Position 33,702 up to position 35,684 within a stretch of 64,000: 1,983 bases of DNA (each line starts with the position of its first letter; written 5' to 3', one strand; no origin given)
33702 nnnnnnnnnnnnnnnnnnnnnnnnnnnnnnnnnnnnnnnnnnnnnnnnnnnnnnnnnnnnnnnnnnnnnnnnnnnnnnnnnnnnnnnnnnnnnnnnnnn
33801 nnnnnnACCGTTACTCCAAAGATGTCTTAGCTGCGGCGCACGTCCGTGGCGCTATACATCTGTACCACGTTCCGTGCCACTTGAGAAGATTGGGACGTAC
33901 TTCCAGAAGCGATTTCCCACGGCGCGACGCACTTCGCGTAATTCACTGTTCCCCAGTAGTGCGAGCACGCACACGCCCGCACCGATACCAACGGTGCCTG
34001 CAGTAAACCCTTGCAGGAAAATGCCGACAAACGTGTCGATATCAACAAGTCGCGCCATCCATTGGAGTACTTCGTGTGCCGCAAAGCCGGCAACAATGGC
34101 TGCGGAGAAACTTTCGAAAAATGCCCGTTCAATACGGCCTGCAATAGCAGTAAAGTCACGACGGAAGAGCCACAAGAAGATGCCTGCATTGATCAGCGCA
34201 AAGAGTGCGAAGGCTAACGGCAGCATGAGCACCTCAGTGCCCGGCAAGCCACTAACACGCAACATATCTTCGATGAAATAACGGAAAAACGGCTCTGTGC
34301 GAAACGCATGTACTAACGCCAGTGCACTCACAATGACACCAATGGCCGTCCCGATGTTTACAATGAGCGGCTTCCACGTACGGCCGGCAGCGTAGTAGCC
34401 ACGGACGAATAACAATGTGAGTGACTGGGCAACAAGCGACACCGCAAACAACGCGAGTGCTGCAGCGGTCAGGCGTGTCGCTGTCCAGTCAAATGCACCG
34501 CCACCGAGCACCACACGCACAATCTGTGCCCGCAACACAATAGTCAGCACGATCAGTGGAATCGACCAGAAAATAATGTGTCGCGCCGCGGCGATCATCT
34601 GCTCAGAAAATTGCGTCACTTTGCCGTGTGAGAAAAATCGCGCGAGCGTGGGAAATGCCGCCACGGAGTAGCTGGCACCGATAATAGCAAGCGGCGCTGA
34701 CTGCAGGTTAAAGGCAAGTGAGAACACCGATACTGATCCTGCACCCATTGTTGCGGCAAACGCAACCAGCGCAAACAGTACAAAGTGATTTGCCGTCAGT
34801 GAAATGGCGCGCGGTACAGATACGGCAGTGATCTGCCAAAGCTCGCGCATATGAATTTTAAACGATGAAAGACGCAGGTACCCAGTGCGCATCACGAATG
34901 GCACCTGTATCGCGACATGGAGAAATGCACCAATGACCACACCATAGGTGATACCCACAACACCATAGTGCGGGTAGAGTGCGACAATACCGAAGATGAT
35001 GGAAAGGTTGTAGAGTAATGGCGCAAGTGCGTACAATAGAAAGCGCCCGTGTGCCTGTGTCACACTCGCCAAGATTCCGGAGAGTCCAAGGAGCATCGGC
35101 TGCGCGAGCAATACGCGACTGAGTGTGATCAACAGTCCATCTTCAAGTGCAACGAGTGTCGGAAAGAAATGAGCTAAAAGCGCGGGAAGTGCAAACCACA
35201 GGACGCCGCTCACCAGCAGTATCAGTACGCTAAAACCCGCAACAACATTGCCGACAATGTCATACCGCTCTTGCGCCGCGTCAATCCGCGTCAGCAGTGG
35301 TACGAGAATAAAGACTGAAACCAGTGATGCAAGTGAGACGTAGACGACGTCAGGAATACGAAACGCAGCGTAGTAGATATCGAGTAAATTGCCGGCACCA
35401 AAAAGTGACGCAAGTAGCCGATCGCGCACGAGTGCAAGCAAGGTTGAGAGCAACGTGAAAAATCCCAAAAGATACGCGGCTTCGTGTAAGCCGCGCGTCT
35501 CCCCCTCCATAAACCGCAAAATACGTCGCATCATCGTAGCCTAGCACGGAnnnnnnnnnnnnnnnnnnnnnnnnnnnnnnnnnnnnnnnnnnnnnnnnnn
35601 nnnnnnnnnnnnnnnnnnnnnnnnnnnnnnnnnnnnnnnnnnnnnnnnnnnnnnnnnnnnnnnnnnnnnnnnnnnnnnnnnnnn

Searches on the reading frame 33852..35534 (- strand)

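Call 70: search_protein_families(library=pfam, proteins=[window:33852-35534:-], max_evalue=0.00001)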
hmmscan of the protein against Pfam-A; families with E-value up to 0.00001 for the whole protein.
window:33852-35534:- (560 aa): 1 family
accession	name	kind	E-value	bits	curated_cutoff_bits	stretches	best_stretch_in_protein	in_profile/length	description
PF03023.19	MurJ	-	5e-48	164.3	27.4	1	41-490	1-430/451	Lipid II flippase MurJ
